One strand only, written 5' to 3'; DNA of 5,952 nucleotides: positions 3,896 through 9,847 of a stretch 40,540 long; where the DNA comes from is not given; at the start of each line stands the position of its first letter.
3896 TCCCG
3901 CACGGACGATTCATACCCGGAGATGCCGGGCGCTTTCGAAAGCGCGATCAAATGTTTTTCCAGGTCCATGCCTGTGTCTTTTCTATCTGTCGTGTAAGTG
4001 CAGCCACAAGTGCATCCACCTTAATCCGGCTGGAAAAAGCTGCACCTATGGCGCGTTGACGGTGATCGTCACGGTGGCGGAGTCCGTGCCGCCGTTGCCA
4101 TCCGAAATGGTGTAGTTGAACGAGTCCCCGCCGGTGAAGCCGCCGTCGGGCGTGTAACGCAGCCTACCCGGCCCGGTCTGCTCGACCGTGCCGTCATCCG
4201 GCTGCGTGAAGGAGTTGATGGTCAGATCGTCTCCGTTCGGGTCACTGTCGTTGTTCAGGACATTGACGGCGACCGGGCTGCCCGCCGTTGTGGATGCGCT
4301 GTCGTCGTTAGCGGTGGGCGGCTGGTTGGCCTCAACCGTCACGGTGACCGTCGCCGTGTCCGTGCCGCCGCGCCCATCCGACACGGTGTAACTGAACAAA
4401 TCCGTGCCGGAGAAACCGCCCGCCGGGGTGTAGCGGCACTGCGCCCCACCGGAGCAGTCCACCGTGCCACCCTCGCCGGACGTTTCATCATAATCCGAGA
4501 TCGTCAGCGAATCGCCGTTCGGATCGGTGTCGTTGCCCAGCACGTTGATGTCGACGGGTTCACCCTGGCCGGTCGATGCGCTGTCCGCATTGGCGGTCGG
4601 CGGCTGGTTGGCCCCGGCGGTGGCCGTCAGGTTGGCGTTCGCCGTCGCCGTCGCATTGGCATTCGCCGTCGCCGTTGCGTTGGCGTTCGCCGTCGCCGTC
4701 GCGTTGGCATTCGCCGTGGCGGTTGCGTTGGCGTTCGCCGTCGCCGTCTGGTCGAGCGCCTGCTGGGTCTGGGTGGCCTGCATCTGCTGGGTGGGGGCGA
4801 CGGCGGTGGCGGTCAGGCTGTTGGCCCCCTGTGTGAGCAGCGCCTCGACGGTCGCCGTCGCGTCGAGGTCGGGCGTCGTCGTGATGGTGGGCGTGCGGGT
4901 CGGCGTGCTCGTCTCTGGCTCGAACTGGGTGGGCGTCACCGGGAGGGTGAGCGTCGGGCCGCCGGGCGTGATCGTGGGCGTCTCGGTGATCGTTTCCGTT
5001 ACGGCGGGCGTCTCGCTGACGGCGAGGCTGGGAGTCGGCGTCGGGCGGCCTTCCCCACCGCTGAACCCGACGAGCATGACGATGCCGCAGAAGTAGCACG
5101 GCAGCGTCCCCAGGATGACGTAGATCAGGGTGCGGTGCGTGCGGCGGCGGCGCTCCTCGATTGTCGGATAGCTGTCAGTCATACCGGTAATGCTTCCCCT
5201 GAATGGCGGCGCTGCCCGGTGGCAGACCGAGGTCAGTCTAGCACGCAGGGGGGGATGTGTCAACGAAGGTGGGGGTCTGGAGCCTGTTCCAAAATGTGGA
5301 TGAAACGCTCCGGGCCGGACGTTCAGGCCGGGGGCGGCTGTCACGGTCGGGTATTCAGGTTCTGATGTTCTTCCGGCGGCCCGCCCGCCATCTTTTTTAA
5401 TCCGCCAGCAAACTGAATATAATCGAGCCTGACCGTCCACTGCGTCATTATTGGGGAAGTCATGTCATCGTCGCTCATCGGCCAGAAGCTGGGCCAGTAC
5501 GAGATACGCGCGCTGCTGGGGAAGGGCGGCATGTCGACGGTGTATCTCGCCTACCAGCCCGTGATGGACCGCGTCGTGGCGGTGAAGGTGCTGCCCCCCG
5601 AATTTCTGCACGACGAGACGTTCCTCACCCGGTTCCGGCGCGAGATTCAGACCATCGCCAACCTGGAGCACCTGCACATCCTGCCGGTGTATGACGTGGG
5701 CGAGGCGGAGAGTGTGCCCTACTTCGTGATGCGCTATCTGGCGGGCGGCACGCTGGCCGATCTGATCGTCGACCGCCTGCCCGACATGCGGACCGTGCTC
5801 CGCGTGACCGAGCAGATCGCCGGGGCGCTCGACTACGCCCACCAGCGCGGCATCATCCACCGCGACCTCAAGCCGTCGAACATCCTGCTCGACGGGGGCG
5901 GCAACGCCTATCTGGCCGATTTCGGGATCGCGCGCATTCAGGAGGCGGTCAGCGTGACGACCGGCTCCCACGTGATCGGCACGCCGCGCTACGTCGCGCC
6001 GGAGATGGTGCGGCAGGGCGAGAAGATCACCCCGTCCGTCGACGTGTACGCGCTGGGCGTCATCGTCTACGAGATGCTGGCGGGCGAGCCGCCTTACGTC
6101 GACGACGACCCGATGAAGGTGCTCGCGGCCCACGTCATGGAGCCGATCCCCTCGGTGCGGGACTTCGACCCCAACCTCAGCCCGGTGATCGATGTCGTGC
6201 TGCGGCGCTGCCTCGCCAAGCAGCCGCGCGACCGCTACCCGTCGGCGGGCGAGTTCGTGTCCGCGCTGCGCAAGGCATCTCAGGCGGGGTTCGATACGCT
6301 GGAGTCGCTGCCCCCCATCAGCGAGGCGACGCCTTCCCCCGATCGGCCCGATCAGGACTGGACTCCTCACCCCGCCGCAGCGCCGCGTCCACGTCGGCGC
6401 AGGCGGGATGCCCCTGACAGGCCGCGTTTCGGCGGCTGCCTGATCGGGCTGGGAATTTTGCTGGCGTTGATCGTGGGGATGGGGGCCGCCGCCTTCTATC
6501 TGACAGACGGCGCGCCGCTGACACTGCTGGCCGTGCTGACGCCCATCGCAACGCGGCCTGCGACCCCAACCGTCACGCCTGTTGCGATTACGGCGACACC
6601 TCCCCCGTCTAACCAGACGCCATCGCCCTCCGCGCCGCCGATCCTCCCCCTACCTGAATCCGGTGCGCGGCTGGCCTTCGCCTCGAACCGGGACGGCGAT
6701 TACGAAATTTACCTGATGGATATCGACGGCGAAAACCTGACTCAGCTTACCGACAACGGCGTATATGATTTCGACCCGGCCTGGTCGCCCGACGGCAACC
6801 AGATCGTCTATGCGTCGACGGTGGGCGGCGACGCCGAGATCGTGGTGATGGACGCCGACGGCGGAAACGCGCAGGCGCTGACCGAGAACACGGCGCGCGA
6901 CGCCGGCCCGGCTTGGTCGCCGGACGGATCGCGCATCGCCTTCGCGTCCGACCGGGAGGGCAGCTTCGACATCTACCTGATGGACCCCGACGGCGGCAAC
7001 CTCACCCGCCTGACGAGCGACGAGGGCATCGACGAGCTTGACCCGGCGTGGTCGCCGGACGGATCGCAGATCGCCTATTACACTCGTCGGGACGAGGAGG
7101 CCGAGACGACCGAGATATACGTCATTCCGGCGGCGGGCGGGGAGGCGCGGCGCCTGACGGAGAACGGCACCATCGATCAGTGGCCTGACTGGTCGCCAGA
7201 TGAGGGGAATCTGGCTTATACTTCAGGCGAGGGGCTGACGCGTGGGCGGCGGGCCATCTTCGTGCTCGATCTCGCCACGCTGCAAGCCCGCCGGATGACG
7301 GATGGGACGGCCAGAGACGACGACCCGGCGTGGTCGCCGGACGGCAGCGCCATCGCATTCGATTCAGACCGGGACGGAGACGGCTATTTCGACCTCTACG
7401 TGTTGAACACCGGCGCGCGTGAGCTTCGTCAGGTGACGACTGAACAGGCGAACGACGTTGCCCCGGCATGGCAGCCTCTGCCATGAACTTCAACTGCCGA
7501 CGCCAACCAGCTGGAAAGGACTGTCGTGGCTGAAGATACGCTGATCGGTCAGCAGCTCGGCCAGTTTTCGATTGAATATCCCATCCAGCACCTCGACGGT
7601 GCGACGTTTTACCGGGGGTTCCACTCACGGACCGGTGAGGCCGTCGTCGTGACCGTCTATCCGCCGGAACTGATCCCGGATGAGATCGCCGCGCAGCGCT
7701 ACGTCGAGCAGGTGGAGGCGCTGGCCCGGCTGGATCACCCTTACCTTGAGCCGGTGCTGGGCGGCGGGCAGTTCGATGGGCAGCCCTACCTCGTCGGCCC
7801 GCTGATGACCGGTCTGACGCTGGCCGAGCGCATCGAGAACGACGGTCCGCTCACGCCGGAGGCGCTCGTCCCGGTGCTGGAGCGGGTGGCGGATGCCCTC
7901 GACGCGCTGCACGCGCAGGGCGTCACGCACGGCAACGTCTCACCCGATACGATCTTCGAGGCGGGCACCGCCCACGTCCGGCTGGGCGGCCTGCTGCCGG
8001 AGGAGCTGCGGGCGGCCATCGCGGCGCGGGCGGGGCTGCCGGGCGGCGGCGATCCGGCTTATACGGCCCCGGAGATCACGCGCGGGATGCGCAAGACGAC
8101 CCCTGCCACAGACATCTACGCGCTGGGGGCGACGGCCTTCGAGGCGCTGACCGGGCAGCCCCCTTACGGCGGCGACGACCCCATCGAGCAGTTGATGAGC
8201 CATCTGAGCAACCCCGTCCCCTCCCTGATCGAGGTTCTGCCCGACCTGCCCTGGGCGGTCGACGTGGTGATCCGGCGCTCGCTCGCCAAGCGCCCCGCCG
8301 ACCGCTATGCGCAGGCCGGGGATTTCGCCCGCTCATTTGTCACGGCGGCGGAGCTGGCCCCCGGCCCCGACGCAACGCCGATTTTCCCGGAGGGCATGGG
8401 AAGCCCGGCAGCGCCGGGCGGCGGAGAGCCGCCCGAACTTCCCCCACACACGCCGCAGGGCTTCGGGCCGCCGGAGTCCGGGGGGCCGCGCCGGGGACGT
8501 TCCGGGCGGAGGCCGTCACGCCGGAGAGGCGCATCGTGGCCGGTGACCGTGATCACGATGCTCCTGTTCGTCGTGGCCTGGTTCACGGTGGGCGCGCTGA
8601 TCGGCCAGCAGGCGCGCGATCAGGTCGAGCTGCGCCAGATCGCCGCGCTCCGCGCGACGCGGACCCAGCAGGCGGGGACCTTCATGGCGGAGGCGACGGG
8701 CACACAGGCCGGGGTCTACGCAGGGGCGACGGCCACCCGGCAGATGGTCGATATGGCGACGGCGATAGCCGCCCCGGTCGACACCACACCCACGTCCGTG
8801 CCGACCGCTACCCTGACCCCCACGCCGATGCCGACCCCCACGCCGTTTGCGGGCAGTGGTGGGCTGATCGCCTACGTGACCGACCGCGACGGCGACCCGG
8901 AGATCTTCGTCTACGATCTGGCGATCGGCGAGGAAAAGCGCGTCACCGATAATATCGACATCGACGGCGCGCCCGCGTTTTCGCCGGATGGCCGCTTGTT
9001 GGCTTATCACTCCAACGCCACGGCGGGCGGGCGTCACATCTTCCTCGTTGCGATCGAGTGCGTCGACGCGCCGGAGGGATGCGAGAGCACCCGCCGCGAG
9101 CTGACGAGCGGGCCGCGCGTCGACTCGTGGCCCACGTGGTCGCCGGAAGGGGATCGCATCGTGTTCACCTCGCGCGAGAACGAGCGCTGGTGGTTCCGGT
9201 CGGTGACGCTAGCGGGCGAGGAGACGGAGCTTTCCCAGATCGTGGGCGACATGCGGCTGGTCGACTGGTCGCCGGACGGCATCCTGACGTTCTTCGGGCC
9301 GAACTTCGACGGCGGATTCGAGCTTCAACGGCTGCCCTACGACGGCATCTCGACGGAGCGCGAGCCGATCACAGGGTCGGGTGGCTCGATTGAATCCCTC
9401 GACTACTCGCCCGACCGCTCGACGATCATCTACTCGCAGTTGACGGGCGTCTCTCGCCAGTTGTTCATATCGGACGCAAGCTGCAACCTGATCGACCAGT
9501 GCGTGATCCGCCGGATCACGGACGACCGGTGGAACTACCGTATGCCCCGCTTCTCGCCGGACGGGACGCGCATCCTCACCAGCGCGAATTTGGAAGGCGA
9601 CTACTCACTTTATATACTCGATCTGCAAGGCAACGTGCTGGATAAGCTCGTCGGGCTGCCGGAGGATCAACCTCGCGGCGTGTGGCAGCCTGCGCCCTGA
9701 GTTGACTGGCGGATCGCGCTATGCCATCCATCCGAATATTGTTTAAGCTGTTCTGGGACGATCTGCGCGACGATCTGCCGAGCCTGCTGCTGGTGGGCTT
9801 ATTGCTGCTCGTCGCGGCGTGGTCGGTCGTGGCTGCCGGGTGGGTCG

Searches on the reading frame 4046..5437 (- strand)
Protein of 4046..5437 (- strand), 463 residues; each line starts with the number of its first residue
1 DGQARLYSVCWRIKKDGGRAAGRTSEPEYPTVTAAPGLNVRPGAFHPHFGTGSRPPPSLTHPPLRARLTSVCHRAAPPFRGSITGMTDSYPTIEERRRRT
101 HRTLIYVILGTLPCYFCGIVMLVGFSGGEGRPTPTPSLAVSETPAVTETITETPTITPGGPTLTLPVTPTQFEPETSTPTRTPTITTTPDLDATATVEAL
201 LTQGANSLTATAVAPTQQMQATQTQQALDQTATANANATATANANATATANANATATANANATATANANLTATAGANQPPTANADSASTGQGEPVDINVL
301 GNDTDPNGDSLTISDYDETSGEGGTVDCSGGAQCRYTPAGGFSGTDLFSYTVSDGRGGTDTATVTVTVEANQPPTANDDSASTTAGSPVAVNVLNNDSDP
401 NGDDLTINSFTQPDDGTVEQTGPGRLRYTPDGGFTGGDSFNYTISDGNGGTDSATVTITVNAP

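Call 39: search_protein_families(library=pfam, proteins=[window:4046-5437:-], max_evalue=0.00001)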
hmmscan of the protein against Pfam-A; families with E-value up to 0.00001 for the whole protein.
window:4046-5437:- (463 aa): 3 families
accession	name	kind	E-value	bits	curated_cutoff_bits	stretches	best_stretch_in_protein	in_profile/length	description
PF17963.7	Big_9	-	2.2e-49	166.7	23.6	2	371-459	1-89/89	Bacterial Ig domain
PF17892.7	Cadherin_5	-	1.4e-31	108.6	26.5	2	371-461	2-98/98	Cadherin-like domain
PF17803.7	Cadherin_4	-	2.6e-25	89.2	25.1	2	362-428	1-71/71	Bacterial cadherin-like domain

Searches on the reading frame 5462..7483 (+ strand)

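Call 39: search_protein_families(library=pfam, proteins=[window:5462-7483:+], max_evalue=0.00001)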
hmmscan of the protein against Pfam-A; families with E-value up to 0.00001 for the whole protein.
window:5462-7483:+ (674 aa): 6 families
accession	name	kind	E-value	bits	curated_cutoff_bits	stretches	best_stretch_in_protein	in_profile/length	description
PF07676.18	PD40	-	1.8e-52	174.8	20.9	4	472-505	3-37/38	WD40-like Beta Propeller Repeat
PF00069.31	Pkinase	-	2.4e-52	178.4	31.7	1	13-259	1-252/263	Protein kinase domain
PF07714.23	PK_Tyr_Ser-Thr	-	2e-33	116.3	23.1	1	15-258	3-248/258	Protein tyrosine and serine/threonine kinase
PF00930.27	DPPIV_N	-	1.1e-15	57.7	22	0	458-552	23-130/354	Dipeptidyl peptidase IV (DPP IV) N-terminal region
PF25174.1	Beta-prop_THOC3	-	5.4e-08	32.6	305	0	403-517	61-167/272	THOC3 beta-propeller domain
PF14583.12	Pectate_lyase22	-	1.9e-06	27.3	30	0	400-452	46-99/386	Oligogalacturonate lyase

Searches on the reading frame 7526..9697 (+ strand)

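Call 39: search_protein_families(library=pfam, proteins=[window:7526-9697:+], max_evalue=0.00001)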
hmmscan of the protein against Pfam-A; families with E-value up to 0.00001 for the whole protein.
window:7526-9697:+ (724 aa): 3 families
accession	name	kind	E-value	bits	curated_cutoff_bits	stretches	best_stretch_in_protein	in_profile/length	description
PF07676.18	PD40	-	5.1e-18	65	20.9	0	524-552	2-30/38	WD40-like Beta Propeller Repeat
PF00069.31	Pkinase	-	3e-15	56.8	31.7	1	27-250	14-241/263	Protein kinase domain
PF07714.23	PK_Tyr_Ser-Thr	-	2.7e-09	37.2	23.1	1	53-260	42-248/258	Protein tyrosine and serine/threonine kinase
